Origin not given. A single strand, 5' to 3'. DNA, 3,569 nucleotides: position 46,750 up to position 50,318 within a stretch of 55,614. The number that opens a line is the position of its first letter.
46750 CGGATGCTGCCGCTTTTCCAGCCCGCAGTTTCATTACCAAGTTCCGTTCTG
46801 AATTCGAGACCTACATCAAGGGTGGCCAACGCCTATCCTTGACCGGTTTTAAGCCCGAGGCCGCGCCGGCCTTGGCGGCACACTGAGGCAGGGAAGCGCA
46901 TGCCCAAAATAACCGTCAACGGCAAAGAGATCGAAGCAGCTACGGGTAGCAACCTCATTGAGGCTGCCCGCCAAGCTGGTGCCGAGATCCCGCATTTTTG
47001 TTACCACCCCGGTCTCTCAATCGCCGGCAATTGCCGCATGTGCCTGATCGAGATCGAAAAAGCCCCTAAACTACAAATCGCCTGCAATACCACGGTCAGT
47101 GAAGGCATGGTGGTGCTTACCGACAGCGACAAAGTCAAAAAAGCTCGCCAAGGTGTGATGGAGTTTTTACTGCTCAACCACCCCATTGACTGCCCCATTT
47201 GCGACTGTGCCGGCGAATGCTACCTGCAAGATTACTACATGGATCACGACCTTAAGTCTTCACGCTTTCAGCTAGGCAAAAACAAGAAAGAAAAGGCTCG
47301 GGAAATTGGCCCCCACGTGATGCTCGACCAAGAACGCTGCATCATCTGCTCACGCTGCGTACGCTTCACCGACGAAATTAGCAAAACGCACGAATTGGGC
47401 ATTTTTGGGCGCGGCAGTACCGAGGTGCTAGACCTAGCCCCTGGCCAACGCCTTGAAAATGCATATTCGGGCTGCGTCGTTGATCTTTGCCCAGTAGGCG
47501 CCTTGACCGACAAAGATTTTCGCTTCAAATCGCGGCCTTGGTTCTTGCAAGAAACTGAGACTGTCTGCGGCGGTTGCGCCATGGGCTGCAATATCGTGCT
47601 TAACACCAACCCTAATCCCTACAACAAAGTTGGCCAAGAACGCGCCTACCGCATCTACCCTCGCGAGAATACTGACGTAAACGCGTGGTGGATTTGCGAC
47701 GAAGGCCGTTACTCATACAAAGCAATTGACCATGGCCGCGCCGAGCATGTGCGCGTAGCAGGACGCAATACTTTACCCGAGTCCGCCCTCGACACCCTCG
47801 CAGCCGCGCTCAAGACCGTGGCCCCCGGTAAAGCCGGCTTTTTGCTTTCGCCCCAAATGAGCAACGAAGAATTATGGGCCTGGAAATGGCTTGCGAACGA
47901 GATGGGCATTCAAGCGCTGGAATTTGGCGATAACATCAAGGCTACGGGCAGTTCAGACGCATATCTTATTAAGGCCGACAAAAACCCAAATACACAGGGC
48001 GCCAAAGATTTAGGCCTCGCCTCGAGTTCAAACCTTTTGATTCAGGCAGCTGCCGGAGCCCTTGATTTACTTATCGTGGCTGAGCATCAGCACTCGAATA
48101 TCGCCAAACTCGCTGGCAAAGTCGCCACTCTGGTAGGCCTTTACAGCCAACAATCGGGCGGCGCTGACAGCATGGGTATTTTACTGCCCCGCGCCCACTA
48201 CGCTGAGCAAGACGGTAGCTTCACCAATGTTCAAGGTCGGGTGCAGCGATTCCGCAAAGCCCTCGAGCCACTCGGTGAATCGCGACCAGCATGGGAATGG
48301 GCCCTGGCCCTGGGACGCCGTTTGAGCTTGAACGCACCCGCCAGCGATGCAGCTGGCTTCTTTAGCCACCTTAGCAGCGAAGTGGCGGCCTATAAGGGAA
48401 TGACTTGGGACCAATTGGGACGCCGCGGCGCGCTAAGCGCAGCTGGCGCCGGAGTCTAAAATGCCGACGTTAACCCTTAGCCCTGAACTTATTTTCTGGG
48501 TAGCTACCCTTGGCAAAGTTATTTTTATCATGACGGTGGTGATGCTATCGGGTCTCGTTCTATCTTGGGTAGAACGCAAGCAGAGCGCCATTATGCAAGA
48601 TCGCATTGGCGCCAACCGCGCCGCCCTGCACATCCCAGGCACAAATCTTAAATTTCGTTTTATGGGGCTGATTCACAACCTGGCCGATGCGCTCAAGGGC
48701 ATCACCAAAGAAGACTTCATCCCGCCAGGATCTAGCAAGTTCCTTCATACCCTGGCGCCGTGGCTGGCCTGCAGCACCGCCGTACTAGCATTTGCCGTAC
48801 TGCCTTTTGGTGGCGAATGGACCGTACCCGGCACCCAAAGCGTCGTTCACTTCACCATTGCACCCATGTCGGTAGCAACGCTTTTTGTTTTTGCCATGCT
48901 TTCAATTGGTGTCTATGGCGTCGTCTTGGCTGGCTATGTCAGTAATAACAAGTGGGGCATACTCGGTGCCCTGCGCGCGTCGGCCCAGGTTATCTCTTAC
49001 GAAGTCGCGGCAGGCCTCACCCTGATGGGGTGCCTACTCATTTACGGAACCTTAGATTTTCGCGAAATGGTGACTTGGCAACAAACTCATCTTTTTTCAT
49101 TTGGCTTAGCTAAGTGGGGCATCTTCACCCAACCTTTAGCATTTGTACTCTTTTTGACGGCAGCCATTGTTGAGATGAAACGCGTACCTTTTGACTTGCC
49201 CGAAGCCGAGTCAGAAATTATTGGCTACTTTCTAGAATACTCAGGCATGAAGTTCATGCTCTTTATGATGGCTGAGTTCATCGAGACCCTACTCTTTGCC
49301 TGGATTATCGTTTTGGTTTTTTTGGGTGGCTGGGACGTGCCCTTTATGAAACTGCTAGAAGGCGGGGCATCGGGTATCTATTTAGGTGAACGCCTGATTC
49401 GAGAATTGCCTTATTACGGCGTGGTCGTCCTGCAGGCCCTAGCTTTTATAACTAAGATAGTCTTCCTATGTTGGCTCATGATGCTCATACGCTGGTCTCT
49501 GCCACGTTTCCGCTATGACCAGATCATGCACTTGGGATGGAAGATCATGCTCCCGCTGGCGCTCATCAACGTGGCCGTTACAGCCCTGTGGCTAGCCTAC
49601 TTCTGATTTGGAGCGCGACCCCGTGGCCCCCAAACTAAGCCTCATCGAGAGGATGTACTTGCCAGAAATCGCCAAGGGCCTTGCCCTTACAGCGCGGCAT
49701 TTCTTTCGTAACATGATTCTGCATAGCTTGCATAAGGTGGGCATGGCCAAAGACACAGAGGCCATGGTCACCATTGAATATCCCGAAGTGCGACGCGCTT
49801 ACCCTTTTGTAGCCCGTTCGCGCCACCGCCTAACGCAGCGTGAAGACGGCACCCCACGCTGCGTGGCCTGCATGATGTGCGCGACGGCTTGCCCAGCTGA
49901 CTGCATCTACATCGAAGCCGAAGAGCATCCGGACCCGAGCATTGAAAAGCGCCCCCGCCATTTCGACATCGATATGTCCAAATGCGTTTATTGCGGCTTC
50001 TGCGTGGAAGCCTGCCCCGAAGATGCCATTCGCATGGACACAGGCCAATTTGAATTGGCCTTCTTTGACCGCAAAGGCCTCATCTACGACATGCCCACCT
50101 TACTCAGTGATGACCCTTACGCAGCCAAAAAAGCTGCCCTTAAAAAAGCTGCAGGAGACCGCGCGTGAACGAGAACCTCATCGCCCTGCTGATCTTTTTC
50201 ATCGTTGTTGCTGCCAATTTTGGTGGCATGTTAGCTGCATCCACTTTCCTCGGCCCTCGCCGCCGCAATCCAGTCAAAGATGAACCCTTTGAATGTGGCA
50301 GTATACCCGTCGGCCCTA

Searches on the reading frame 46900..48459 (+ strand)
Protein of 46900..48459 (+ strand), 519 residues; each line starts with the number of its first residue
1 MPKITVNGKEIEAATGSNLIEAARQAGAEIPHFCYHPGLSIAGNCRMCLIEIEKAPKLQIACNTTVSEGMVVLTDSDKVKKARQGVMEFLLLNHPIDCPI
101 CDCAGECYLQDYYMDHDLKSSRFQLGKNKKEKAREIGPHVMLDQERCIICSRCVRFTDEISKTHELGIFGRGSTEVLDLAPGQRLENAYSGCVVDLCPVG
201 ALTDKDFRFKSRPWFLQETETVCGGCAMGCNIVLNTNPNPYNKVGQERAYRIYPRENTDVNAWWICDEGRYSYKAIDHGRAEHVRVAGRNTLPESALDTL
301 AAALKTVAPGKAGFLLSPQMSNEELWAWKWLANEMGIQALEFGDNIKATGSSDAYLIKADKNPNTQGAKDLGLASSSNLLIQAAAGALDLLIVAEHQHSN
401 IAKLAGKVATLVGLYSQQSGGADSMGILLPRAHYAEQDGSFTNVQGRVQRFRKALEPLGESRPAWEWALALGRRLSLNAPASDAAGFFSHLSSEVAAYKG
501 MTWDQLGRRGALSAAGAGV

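Call 32: search_protein_families(library=pfam, proteins=[window:46900-48459:+], max_evalue=0.00001)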
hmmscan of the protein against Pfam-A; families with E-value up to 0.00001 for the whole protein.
window:46900-48459:+ (519 aa): 6 families
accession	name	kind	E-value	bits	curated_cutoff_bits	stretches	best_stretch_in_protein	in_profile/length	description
PF22117.2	Fer4_Nqo3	-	1.5e-22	79.9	27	1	137-203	1-67/67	NADH-quinone oxidoreductase subunit 3, ferredoxin-like domain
PF13510.11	Fer2_4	-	6.7e-18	65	22.8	1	3-76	5-81/82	2Fe-2S iron-sulfur cluster binding domain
PF00384.28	Molybdopterin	-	4.7e-14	52.6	24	1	366-471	234-350/353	Molybdopterin oxidoreductase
PF10588.14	NADH-G_4Fe-4S_3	-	8.6e-14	51.2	27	1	83-122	1-40/40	NADH-ubiquinone oxidoreductase-G iron-sulfur binding region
PF00111.32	Fer2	-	1.3e-08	35.1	21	1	4-54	1-49/77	2Fe-2S iron-sulfur cluster binding domain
PF22151.2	Fer4_NDSU1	-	6e-06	26.1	23.8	0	217-273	2-50/51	NADH-ubiquinone oxidoreductase NDSU1/NuoG-like, 4Fe-4S domain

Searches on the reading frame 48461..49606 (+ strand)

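Call 32: search_protein_families(library=pfam, proteins=[window:48461-49606:+], max_evalue=0.00001)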
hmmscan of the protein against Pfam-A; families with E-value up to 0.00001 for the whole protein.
window:48461-49606:+ (381 aa): 1 family
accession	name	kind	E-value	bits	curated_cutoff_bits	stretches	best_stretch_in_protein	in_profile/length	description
PF00146.26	NADHdh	-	1.6e-95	320.4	27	1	19-375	2-298/298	NADH dehydrogenase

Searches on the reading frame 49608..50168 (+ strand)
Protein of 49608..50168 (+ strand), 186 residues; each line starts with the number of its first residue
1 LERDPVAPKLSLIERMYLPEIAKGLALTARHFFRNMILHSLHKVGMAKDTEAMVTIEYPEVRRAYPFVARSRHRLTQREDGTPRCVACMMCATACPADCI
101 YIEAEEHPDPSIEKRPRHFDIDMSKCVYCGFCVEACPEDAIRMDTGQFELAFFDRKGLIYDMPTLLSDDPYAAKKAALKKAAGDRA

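Call 32: search_protein_families(library=pfam, proteins=[window:49608-50168:+], max_evalue=0.00001)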
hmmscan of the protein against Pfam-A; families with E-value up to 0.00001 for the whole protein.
window:49608-50168:+ (186 aa): 9 families
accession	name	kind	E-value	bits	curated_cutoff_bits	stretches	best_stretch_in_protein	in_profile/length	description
PF00037.32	Fer4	-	1.6e-12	47.1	21.1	1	121-142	3-24/24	4Fe-4S binding domain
PF12838.12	Fer4_7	-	1.9e-10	41.5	27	1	84-140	1-52/52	4Fe-4S dicluster domain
PF14697.11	Fer4_21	-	6.2e-09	36.3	35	0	120-143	35-59/59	4Fe-4S dicluster domain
PF13183.11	Fer4_8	-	2.1e-08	35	27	0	123-137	2-16/68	4Fe-4S dicluster domain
PF12837.12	Fer4_6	-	5.9e-08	32.7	25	0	119-141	2-24/24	4Fe-4S binding domain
PF13484.11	Fer4_16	-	1.1e-07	33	30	0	125-145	1-21/66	4Fe-4S double cluster binding domain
PF13187.11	Fer4_9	-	2.9e-07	30.8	27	1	84-141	1-52/52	4Fe-4S dicluster domain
PF12797.12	Fer4_2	-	2.3e-06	27.6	24.5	0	118-138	2-22/22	4Fe-4S binding domain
PF13534.11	Fer4_17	-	8.3e-06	26.7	22.2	0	62-98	26-59/61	4Fe-4S dicluster domain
